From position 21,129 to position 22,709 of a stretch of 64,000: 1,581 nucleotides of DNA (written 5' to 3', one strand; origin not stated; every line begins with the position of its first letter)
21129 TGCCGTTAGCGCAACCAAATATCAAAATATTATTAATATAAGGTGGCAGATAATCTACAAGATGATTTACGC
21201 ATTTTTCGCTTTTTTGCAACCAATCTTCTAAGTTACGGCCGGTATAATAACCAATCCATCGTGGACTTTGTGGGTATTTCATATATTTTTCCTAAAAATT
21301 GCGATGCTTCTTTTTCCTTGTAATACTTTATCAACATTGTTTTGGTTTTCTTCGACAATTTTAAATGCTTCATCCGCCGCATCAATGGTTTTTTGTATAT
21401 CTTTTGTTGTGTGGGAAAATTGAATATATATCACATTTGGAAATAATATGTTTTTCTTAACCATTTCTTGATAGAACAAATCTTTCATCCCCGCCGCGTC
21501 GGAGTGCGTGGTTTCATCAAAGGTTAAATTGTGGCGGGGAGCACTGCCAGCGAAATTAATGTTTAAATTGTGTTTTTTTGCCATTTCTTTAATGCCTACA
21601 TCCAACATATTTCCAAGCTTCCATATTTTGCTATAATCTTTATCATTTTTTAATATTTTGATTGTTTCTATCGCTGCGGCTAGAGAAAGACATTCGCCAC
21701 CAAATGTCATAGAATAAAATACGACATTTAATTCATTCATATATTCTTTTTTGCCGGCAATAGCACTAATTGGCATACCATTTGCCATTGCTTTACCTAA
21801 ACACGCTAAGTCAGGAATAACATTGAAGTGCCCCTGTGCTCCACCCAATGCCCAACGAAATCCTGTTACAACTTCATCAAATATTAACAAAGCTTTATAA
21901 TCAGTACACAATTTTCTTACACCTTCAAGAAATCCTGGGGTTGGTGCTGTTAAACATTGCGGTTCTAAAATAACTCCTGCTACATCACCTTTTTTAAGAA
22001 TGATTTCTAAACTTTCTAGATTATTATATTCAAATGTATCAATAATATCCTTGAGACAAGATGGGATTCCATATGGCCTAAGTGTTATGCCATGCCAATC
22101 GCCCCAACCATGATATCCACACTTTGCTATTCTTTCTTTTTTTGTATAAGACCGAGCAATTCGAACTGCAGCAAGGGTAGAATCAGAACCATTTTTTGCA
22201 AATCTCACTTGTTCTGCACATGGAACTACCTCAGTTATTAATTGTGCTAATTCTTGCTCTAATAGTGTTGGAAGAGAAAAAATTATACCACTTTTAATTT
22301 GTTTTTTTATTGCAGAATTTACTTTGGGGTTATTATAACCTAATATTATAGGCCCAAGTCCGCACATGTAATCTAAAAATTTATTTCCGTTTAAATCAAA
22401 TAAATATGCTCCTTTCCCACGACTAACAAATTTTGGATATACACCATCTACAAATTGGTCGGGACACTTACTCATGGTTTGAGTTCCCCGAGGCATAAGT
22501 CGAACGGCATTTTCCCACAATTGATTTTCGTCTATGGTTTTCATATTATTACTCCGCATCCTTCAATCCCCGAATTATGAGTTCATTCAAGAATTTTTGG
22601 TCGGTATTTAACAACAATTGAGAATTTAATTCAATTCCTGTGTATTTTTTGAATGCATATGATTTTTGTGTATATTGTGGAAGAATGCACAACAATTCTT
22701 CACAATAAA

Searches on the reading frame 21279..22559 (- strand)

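Call 67: search_protein_families(library=pfam, proteins=[window:21279-22559:-], max_evalue=0.0001)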
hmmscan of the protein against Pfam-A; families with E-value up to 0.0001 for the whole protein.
window:21279-22559:- (426 aa): 1 family
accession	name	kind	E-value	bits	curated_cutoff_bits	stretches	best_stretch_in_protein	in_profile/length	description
PF00202.27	Aminotran_3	-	6.1e-53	180.4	30.5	1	43-331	11-334/403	Aminotransferase class-III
